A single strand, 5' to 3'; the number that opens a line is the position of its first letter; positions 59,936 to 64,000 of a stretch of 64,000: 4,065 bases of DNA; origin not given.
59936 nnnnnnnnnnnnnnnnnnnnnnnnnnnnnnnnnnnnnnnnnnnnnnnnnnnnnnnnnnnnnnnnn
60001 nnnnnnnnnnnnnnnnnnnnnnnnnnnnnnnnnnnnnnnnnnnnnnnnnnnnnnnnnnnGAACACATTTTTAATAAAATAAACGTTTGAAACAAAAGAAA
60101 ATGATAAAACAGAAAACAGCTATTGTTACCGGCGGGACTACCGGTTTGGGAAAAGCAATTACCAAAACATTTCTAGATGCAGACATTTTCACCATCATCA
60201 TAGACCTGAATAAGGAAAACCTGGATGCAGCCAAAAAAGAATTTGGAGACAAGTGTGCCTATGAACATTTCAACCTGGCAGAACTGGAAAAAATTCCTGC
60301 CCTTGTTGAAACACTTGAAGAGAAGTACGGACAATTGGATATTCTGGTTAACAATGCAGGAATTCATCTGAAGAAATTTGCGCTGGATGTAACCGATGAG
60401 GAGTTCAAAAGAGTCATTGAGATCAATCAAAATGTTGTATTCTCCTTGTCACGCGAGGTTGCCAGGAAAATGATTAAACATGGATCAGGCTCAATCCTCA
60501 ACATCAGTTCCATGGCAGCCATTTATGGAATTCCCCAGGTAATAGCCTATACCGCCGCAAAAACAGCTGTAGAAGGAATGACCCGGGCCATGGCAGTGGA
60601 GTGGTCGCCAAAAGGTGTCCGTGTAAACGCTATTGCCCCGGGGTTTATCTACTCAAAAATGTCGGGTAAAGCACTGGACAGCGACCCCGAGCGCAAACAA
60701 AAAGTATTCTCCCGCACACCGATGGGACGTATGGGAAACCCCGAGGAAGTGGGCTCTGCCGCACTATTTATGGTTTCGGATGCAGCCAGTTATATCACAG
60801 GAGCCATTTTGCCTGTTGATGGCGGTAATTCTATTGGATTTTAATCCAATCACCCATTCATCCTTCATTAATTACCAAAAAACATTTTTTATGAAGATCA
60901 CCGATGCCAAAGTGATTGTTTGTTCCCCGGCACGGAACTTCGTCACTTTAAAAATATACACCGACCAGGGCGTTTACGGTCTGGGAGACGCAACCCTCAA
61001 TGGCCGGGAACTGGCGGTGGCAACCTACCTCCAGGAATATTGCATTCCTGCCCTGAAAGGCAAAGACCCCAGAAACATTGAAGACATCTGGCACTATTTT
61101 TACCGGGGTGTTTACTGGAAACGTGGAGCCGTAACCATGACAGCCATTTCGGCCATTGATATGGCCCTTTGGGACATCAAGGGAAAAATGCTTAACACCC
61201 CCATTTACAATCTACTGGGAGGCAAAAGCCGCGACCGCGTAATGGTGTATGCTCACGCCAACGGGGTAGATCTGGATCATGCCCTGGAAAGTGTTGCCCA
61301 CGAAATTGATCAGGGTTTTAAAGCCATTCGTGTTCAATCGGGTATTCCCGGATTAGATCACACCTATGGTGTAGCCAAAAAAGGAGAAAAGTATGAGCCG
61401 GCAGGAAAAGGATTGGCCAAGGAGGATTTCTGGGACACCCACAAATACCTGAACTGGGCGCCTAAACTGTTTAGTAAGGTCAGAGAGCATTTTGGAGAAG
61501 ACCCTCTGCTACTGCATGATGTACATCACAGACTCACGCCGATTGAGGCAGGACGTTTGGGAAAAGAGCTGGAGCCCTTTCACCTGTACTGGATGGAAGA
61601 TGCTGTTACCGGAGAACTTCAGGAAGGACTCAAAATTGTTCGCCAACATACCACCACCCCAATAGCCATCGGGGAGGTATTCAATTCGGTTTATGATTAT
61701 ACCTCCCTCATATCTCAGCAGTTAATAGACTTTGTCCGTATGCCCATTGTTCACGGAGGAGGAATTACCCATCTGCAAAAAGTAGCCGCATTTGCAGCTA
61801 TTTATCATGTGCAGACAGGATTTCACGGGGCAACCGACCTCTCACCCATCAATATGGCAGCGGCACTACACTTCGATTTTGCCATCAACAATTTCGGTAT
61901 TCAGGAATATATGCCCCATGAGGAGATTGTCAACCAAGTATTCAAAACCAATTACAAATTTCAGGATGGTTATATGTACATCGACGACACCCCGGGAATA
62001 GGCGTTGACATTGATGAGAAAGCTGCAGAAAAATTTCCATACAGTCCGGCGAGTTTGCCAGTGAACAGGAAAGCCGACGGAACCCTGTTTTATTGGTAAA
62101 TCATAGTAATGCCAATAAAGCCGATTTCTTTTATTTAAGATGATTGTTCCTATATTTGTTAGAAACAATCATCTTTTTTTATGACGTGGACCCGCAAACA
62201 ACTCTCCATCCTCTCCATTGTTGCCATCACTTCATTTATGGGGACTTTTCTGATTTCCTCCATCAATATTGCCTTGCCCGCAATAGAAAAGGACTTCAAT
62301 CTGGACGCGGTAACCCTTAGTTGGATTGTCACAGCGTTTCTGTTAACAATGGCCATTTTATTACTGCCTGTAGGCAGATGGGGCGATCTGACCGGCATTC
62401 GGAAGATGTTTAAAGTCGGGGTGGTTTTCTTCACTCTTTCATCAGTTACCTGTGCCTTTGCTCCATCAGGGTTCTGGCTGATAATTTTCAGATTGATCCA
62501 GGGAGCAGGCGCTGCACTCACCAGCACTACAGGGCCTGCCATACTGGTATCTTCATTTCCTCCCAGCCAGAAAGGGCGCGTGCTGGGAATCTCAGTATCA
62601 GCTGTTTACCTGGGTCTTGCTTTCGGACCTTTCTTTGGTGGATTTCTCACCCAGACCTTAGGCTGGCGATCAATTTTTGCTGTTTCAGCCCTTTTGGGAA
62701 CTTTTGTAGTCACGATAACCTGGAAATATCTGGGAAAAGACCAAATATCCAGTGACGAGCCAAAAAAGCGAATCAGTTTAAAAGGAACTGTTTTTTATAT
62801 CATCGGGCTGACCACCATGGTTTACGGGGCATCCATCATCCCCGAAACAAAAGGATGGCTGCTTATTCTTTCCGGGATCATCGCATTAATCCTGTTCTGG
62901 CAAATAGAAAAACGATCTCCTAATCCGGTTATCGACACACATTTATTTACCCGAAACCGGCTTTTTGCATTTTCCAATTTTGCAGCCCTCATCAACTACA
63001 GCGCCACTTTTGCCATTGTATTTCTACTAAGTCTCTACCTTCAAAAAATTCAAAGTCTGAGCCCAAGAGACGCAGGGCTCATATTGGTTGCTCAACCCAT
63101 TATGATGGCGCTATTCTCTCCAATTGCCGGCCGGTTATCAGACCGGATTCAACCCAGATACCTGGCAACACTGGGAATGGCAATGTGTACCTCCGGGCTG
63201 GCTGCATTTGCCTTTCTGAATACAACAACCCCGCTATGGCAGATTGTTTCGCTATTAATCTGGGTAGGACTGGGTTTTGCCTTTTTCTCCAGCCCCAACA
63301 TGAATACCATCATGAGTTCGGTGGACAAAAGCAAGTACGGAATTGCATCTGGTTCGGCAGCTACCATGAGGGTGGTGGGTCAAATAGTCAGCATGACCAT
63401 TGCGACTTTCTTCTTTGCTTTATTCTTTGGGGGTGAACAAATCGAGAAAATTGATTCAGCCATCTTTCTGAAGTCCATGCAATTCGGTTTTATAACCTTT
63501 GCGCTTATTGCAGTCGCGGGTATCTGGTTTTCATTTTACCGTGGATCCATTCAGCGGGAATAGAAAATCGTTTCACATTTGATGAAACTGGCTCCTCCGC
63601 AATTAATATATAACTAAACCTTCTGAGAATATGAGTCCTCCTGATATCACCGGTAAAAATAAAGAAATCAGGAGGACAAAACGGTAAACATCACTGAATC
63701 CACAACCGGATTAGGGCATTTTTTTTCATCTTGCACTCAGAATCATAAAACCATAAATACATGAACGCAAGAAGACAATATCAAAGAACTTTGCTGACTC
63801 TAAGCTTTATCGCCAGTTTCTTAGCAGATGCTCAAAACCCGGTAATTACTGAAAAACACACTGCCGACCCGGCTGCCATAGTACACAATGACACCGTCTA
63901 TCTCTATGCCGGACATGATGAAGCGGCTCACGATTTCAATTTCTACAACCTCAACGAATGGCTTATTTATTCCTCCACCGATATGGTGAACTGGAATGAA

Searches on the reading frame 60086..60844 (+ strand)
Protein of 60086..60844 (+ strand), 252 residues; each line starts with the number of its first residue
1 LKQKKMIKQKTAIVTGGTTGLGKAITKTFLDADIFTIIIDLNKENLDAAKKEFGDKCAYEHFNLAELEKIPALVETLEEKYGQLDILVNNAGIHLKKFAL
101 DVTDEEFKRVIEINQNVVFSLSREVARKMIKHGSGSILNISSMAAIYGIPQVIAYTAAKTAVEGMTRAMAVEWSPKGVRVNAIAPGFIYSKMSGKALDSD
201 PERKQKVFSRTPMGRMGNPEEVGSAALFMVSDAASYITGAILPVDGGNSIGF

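Call 3: search_protein_families(library=pfam, proteins=[window:60086-60844:+])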
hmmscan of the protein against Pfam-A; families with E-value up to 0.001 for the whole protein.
window:60086-60844:+ (252 aa): 5 families
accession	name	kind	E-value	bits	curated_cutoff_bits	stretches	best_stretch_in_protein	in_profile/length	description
PF13561.12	adh_short_C2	-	1.3e-61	208.6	27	1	19-247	6-234/236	Enoyl-(Acyl carrier protein) reductase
PF00106.31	adh_short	-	2.7e-55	187.3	26.6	1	10-196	1-190/195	short chain dehydrogenase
PF08659.16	KR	-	3.5e-09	37.3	22.6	1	11-169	2-163/180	KR domain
PF23441.1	SDR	-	2.9e-07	30.6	27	1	9-247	7-254/258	SDR-like rossmann domain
PF01370.27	Epimerase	-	0.00019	21.4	20.9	1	13-173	2-160/240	NAD dependent epimerase/dehydratase family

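Call 40: search_protein_families(library=ncbifam, proteins=[window:60086-60844:+], max_evalue=1e-10)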
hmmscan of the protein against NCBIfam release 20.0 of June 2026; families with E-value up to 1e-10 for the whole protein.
window:60086-60844:+ (252 aa): 218 families (the best 25 are shown)
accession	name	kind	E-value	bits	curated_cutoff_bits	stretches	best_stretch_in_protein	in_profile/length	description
NF005559.1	PRK07231.1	subfamily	7.6e-68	228.7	215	1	7-249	2-248/249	glucose 1-dehydrogenase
NF005390.0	PRK06935.1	equivalog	6.2e-64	215.8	369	1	7-247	13-254/258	2-dehydro-3-deoxy-D-gluconate 5-dehydrogenase KduD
TIGR01830.1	3oxo_ACP_reduc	equivalog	7.7e-64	215.6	297.75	1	12-247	1-237/239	3-oxoacyl-[acyl-carrier-protein] reductase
NF009466.0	PRK12826.1-2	subfamily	1.1e-63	215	222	1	8-249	2-245/248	3-oxoacyl-ACP reductase FabG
NF005067.0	PRK06484.1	equivalog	1.8e-63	214.9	713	1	3-248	3-251/524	short chain dehydrogenase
TIGR01832.1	kduD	equivalog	3.5e-62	210.1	338.85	1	8-247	4-244/248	2-dehydro-3-deoxy-D-gluconate 5-dehydrogenase KduD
NF005309.0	PRK06841.1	subfamily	5.9e-62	209.5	286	1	6-250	12-254/255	GolD/DthD family dehydrogenase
NF004198.0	PRK05653.1-3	equivalog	1.7e-61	207.8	296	1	5-249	3-247/248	3-oxoacyl-ACP reductase FabG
NF004791.0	PRK06138.1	equivalog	2.1e-61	207.4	312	1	7-250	3-251/252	SDR family oxidoreductase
NF006070.0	PRK08213.1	subfamily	4.1e-61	206.7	279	1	4-250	7-258/259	gluconate 5-dehydrogenase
NF004197.0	PRK05653.1-1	equivalog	3.9e-60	203.5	332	1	5-247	3-245/249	3-oxoacyl-ACP reductase FabG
NF006693.0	PRK09242.1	equivalog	6.8e-60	202.4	328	1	4-248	5-253/258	SDR family oxidoreductase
NF004778.0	PRK06124.1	equivalog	6.5e-59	199.4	303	1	3-250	5-254/256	SDR family oxidoreductase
NF052558.1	MBtsdlDhBudC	equivalog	6.7e-59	199.5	270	1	8-249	2-242/250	meso-2,3-butanediol dehydrogenase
NF004818.0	PRK06172.1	equivalog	9.1e-59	198.8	336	1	5-248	3-250/253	SDR family oxidoreductase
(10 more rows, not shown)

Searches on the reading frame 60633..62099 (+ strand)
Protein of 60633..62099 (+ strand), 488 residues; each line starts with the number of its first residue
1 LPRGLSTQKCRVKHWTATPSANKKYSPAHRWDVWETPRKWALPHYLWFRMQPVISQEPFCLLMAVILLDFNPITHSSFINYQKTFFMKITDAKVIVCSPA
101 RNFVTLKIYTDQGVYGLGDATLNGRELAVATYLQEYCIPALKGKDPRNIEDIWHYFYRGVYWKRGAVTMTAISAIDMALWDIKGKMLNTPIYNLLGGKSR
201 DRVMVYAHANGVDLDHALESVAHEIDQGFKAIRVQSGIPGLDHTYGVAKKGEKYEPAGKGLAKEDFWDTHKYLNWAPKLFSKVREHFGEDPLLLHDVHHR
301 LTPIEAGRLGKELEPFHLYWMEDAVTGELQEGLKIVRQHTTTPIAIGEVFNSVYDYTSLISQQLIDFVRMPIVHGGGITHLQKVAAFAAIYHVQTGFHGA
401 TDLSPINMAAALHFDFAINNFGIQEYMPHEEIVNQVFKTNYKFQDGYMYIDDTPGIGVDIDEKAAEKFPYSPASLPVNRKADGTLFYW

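Call 3: search_protein_families(library=pfam, proteins=[window:60633-62099:+])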
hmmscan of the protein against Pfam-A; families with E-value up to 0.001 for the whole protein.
window:60633-62099:+ (488 aa): 2 families
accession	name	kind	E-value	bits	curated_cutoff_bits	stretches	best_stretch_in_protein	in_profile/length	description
PF13378.12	MR_MLE_C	-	8.5e-44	150.3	29.4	1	225-464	10-219/219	Enolase C-terminal domain-like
PF02746.21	MR_MLE_N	-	5.3e-29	101.2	22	1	101-196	26-117/117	Mandelate racemase / muconate lactonizing enzyme, N-terminal domain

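Call 40: search_protein_families(library=ncbifam, proteins=[window:60633-62099:+], max_evalue=1e-10)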
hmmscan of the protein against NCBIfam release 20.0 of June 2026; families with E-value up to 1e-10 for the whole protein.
window:60633-62099:+ (488 aa): 10 families
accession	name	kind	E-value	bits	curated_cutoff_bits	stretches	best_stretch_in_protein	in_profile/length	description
NF043051.1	ManoateDhtManD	equivalog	7.1e-208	690.3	550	1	87-488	1-403/403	D-mannonate dehydratase ManD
NF011654.0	PRK15072.1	subfamily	1.3e-202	673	430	1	87-488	1-404/404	D-galactonate dehydratase family protein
NF010624.0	PRK14017.1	equivalog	2.5e-75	253.9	311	2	87-235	1-146/382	galactonate dehydratase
NF040790.2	glucon_galact_dh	equivalog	7.7e-57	192.9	750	2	270-475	171-376/390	bifunctional D-gluconate/D-galactonate dehydratase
NF047820.1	TalGalacDh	equivalog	6.3e-39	133.9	500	2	281-466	187-362/371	L-talarate/galactarate dehydratase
NF040866.1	AraD_Arch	equivalog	1e-37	130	650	2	102-238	33-173/372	arabinonate dehydratase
NF011968.0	PRK15440.1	equivalog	5.9e-28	97.9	393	1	136-221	89-175/395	L-rhamnonate dehydratase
TIGR02534.1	mucon_cyclo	subfamily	2.1e-25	89.6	334.95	2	290-467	187-364/368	muconate/chloromuconate family cycloisomerase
NF043002.1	HProlDhtase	equivalog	5.4e-16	58.4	500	1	106-237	44-167/366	cis-3-hydroxy-L-proline dehydratase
NF041118.1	A_G_epim_Thtga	equivalog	6.8e-15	55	500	0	321-447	214-338/341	L-Ala-D/L-Glu epimerase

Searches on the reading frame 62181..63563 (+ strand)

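Call 3: search_protein_families(library=pfam, proteins=[window:62181-63563:+])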
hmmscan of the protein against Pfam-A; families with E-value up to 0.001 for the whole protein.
window:62181-63563:+ (460 aa): 3 families
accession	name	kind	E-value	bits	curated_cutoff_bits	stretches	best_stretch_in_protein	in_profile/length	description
PF07690.21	MFS_1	-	3.1e-57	194.5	33.4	1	15-404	2-346/347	Major Facilitator Superfamily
PF00083.30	Sugar_tr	-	1.2e-06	28.2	22.3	1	38-179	40-187/452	Sugar (and other) transporter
PF03209.21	PUCC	-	8.3e-05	22.2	21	0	76-279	65-215/401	PUCC protein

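Call 40: search_protein_families(library=ncbifam, proteins=[window:62181-63563:+], max_evalue=1e-10)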
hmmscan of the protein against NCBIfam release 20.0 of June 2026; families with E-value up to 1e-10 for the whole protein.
window:62181-63563:+ (460 aa): 35 families (the best 25 are shown)
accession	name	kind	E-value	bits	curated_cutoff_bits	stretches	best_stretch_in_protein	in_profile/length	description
TIGR00711.1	efflux_EmrB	subfamily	3e-63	214.3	230.2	1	13-412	6-408/485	DHA2 family efflux MFS transporter permease subunit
NF040856.1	FexB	exception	2e-44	152.2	950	1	9-394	14-402/469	chloramphenicol/florfenicol efflux MFS transporter FexB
NF011571.1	PRK14995.1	subfamily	2.7e-39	135.2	701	1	10-397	7-395/493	SmvA family efflux MFS transporter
NF000218.1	FexA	exception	1.5e-37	129.4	900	1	11-400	23-417/475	chloramphenicol/florfenicol efflux MFS transporter FexA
NF000031.1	MFS_efflux_LmrA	exception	6.3e-35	120.8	850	1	7-406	29-431/484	lincomycin efflux MFS transporter Lmr(A)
NF000025.1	MFS_efflux_tcmA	exception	6.6e-30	104.3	999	1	11-403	28-423/538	tetracenomycin C efflux MFS transporter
NF000060.1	MFS_efflux_LmrB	exception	6.3e-28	97.8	800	1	7-390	15-401/479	lincomycin efflux MFS transporter Lmr(B)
NF000089.1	qac_MFS_AB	exception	6.5e-28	97.8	900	1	4-407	14-420/514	QacA/B family quaternary ammonium compound efflux MFS transporter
NF033896.2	MFS_LfrA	equivalog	8.2e-28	97.3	825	1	26-415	37-428/504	efflux MFS transporter LfrA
NF012175.1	tet_MFS_L_K_45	equivalog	3.4e-26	92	650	1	12-385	3-366/444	Tet(L)/Tet(K)/Tet(45) family tetracycline efflux MFS transporter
NF000391.1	EmrB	exception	6.1e-26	91.1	925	1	7-411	8-417/501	multidrug efflux MFS transporter permease subunit EmrB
NF012185.0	tet_MFS_L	exception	7.6e-26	91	925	1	9-389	14-384/457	tetracycline efflux MFS transporter Tet(L)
NF012169.0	qepA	equivalog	1.1e-24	86.9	1075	1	4-397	16-407/511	fluoroquinolone efflux MFS transporter QepA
NF000095.1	tet_MFS_OtrB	exception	5e-23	81.4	999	1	5-415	22-438/563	oxytetracycline resistance efflux MFS transporter OtrB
NF007799.0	PRK10504.1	subfamily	1.2e-22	80.5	426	1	11-445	12-444/471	multidrug transporter subunit MdtD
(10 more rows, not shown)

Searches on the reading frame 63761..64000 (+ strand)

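Call 29: search_protein_families(library=pfam, proteins=[window:63761-64000:+], max_evalue=0.00001)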
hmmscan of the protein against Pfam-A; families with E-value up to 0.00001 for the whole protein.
window:63761-64000:+ (80 aa): 1 family
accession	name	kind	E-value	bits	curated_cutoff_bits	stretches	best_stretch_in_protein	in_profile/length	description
PF04616.20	Glyco_hydro_43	-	6e-06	26.2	32.2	1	25-79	2-47/288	Glycosyl hydrolases family 43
